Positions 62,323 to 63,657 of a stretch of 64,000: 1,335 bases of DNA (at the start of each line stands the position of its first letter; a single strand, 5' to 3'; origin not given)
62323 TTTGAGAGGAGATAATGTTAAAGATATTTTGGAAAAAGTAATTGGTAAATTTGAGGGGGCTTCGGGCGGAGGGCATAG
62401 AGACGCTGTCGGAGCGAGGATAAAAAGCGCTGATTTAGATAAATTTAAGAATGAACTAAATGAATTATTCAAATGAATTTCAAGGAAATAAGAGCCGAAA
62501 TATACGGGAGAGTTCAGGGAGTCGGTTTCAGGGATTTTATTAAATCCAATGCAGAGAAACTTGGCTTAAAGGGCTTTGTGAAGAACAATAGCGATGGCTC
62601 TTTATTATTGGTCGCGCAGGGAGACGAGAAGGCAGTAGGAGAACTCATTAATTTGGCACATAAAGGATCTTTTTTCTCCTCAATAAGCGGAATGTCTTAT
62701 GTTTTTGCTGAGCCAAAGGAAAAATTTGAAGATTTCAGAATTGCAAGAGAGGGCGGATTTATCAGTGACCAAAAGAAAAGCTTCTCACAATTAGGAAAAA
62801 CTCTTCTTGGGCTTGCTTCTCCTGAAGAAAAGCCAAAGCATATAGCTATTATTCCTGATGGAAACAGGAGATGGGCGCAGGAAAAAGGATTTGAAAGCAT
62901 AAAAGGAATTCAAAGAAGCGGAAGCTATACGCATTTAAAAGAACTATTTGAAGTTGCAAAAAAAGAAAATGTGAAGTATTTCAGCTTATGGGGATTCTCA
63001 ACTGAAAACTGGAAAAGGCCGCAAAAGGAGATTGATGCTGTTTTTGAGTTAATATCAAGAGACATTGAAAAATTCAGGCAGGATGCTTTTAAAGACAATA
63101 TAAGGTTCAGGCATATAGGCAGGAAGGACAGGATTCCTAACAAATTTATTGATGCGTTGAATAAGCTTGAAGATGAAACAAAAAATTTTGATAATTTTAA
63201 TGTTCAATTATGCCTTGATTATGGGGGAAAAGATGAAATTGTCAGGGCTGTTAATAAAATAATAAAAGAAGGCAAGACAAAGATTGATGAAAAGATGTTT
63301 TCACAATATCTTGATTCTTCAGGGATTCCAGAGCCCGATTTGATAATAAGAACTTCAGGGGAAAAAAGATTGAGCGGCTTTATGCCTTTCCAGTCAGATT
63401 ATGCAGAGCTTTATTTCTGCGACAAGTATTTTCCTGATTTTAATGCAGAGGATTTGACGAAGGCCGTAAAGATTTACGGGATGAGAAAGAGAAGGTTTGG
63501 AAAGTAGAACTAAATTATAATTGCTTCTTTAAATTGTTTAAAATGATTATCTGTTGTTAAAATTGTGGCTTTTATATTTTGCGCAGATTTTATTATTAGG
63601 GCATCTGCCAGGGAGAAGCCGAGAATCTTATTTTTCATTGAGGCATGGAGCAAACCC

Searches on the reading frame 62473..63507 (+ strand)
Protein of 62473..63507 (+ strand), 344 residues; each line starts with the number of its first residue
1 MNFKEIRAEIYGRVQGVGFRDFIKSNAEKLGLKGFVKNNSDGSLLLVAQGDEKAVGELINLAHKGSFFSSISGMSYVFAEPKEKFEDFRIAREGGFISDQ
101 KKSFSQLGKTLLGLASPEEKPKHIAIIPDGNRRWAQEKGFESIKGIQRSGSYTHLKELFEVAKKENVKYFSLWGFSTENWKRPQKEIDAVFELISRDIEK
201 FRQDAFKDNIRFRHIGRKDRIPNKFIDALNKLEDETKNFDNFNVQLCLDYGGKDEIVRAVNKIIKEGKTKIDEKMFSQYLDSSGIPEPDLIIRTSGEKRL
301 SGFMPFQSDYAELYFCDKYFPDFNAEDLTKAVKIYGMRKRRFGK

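Call 14: search_protein_families(library=pfam, proteins=[window:62473-63507:+], max_evalue=0.001)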
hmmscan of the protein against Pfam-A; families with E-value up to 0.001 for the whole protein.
window:62473-63507:+ (344 aa): 2 families
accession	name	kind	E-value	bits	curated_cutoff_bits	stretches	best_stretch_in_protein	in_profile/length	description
PF01255.24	Prenyltransf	-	2.6e-68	230.3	27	1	127-343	1-219/219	Putative undecaprenyl diphosphate synthase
PF00708.24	Acylphosphatase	-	9.8e-22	77.5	22.5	1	7-90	2-85/85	Acylphosphatase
